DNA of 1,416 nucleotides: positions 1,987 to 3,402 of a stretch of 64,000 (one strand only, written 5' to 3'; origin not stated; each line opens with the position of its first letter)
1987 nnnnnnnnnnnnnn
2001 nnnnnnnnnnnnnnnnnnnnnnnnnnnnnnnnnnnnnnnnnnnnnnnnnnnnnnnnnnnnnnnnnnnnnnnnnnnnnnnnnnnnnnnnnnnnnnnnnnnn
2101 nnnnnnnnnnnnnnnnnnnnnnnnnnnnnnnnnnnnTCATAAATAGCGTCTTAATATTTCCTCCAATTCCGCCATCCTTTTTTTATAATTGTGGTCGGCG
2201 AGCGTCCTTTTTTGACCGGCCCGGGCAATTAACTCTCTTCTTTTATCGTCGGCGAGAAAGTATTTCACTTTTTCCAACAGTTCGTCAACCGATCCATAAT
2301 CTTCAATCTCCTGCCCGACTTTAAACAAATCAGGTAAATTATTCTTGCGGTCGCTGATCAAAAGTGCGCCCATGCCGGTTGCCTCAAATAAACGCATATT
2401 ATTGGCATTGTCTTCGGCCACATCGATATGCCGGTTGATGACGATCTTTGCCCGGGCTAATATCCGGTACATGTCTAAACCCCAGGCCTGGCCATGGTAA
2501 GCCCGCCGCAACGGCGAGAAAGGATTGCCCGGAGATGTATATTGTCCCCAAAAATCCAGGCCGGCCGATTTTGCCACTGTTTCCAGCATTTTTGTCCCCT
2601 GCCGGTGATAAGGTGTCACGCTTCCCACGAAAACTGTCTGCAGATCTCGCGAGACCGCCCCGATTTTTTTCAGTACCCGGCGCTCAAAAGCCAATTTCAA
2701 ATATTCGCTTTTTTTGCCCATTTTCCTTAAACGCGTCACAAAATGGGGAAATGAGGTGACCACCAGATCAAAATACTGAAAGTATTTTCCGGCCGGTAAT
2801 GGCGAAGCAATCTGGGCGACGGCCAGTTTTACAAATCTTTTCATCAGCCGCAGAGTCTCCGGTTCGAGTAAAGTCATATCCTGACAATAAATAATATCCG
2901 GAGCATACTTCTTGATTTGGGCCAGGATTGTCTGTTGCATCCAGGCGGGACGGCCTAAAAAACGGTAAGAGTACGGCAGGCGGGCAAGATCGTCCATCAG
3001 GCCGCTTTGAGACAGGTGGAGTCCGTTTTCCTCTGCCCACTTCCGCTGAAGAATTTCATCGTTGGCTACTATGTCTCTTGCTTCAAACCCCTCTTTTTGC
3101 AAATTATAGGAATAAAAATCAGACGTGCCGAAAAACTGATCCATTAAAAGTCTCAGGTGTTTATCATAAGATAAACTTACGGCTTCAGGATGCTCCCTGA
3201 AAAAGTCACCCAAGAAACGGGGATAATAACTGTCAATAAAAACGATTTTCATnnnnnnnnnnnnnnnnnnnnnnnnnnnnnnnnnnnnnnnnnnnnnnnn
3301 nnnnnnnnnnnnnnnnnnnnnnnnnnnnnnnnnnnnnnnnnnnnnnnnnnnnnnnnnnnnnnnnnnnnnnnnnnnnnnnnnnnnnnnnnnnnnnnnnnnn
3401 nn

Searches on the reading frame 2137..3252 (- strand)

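Call 16: search_protein_families(library=pfam, proteins=[window:2137-3252:-], max_evalue=0.0001)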
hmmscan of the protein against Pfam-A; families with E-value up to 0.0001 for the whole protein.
window:2137-3252:- (371 aa): 1 family
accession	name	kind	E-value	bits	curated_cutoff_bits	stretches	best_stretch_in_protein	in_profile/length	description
PF13524.12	Glyco_trans_1_2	-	3.2e-31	108.6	25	1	221-364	4-143/144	Glycosyl transferase-like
